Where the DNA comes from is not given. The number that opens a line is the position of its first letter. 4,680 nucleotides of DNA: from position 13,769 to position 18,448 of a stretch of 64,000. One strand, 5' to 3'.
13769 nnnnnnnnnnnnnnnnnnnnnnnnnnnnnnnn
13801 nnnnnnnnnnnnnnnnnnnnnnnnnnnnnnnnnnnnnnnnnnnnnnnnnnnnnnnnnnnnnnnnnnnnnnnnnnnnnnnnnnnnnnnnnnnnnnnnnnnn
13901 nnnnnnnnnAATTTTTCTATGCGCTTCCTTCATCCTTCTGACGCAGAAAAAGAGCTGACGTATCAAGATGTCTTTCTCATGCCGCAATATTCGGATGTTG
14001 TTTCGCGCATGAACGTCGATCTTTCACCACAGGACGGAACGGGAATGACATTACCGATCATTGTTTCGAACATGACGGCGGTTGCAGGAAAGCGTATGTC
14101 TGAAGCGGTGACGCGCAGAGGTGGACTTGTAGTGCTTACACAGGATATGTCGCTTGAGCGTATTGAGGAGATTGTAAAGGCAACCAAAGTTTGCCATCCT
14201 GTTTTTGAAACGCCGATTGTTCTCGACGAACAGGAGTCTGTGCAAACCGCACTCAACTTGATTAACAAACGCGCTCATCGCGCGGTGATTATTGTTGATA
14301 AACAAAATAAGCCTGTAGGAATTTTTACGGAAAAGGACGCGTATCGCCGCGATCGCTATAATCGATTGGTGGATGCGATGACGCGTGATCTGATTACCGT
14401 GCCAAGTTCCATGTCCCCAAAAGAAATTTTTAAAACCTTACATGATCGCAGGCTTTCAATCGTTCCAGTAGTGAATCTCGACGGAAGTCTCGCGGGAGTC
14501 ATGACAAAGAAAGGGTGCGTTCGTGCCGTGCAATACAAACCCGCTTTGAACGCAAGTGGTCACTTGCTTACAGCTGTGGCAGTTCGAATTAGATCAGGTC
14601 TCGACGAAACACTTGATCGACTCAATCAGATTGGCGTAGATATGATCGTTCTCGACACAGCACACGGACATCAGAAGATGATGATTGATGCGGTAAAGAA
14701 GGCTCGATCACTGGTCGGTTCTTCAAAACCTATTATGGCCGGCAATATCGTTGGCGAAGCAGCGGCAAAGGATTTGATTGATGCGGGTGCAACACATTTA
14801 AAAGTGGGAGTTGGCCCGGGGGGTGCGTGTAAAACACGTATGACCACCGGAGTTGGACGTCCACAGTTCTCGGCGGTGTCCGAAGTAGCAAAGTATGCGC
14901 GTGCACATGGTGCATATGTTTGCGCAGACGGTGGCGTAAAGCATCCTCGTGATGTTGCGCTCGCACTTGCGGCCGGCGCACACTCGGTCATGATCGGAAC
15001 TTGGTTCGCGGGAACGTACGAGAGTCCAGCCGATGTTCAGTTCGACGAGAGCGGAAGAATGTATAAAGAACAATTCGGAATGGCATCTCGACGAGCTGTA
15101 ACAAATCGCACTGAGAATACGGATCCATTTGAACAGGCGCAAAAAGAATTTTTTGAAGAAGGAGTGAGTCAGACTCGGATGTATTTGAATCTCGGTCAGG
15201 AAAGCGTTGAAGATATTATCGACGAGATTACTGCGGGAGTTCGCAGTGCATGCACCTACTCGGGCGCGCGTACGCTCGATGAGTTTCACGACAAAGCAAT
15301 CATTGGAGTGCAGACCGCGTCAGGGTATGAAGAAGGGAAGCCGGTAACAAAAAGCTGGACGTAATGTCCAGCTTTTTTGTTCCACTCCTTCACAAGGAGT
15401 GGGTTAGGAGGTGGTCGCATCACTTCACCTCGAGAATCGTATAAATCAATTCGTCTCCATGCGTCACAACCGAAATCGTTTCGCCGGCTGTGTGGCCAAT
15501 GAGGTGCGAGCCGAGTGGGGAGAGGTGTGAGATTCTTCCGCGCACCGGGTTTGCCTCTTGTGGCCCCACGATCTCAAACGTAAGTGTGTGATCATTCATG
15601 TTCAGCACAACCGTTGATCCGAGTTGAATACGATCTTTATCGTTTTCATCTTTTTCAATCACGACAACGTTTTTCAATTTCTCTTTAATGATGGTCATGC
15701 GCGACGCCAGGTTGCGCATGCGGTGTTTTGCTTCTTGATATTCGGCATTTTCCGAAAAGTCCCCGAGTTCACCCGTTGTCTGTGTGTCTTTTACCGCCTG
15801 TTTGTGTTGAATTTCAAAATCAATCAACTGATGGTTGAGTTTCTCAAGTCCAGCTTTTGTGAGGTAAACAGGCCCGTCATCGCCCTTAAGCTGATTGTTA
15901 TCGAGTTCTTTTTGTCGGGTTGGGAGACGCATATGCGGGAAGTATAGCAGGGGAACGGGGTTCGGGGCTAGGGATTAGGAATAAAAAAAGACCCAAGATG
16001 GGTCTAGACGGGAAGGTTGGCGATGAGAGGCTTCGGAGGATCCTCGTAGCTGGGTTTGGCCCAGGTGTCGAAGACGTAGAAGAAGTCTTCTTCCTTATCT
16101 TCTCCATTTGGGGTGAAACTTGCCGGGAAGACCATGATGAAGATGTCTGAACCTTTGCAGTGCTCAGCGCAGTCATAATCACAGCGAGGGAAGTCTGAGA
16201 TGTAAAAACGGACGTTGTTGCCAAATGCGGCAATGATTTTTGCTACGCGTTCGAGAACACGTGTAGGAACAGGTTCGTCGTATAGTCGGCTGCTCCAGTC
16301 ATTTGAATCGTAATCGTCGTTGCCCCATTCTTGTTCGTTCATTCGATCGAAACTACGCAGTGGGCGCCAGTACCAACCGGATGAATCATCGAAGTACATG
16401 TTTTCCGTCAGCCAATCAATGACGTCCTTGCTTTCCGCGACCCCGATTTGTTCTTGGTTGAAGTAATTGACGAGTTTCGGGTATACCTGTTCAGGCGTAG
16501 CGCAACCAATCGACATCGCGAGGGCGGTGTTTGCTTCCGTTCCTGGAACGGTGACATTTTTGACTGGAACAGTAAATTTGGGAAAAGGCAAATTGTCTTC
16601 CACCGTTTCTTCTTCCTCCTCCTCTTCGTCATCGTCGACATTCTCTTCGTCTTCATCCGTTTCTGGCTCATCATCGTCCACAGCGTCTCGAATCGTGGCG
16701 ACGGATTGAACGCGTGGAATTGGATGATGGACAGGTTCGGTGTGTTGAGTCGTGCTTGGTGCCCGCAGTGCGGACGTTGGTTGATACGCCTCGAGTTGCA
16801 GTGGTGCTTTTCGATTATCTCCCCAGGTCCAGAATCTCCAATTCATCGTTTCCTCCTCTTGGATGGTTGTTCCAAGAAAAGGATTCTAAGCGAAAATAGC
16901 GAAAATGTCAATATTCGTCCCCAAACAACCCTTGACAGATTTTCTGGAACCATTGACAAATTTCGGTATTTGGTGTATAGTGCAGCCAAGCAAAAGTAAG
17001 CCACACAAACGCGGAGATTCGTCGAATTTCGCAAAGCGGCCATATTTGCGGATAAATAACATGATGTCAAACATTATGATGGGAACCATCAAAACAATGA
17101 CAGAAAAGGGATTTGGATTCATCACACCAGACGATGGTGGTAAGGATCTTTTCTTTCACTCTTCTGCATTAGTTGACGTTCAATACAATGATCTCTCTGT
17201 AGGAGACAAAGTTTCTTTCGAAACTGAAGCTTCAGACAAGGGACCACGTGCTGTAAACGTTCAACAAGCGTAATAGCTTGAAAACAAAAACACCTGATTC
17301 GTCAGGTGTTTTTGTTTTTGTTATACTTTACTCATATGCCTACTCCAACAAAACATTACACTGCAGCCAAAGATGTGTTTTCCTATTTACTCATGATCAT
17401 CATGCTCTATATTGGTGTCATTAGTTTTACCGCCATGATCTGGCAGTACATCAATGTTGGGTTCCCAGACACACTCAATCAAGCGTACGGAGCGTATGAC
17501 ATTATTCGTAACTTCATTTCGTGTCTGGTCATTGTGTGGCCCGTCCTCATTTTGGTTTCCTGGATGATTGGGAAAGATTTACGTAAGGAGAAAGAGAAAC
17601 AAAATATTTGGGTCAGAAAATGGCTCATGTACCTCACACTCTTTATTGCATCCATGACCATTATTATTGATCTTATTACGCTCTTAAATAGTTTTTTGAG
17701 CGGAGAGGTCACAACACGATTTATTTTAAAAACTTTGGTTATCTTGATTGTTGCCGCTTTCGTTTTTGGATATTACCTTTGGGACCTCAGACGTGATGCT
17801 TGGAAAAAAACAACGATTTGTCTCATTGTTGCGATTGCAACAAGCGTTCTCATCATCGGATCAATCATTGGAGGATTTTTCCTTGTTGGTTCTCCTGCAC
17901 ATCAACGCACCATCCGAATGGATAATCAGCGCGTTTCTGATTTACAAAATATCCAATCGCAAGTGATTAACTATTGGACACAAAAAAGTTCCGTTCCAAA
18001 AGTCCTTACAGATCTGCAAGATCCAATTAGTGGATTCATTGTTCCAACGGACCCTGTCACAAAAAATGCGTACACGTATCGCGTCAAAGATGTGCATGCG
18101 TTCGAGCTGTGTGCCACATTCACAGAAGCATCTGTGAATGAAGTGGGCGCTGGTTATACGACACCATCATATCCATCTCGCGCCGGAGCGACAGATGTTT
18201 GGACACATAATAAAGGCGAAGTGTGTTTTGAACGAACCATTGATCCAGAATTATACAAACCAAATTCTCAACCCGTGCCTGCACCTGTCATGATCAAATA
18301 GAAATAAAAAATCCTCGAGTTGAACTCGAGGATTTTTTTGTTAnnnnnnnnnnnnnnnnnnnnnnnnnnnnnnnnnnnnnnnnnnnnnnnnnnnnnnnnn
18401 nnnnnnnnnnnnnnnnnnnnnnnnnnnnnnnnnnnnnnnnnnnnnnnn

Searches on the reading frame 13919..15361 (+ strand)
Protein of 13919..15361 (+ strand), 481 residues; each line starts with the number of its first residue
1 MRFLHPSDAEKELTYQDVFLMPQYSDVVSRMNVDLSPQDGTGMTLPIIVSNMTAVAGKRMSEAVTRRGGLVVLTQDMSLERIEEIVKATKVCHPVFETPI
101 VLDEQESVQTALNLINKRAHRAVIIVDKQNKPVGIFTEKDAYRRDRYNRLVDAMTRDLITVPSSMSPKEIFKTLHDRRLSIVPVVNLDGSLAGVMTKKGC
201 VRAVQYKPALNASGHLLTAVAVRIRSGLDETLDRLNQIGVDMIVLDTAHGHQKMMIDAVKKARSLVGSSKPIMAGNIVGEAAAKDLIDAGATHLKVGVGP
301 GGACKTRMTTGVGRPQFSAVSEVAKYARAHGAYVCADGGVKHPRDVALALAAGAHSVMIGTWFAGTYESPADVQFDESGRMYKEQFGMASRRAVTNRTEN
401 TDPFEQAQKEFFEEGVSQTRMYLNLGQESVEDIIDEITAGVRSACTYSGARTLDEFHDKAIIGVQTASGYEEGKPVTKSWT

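Call 29: search_protein_families(library=pfam, proteins=[window:13919-15361:+], max_evalue=0.00001)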
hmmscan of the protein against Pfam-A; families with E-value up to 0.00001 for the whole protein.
window:13919-15361:+ (481 aa): 3 families
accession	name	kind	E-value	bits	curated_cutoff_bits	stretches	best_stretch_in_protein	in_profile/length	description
PF00478.31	IMPDH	-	3.5e-87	293.1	25.6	1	13-475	2-344/345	IMP dehydrogenase / GMP reductase domain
PF00571.33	CBS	-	5.3e-19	68.7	24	2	152-204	3-55/57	CBS domain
PF03060.21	NMO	-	1.3e-08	35.1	28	1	322-375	184-237/331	Nitronate monooxygenase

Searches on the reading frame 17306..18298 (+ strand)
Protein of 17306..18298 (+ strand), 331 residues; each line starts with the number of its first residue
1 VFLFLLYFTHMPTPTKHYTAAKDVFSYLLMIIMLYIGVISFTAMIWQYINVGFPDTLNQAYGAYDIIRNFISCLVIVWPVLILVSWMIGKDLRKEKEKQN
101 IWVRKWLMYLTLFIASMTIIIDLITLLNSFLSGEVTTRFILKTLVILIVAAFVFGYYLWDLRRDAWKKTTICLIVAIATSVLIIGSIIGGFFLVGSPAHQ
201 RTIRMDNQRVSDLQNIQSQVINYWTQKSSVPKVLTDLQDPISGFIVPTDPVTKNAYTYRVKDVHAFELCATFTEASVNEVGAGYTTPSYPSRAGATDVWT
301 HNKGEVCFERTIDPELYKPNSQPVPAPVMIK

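Call 30: search_protein_families(library=pfam, proteins=[window:17306-18298:+], max_evalue=0.00001)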
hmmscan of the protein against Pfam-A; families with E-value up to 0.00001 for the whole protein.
window:17306-18298:+ (331 aa): 1 family
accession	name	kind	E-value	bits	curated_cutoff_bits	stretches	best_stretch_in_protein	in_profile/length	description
PF18920.5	DUF5671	-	4.5e-18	65.8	28.4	1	23-156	1-131/132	Domain of unknown function (DUF5671)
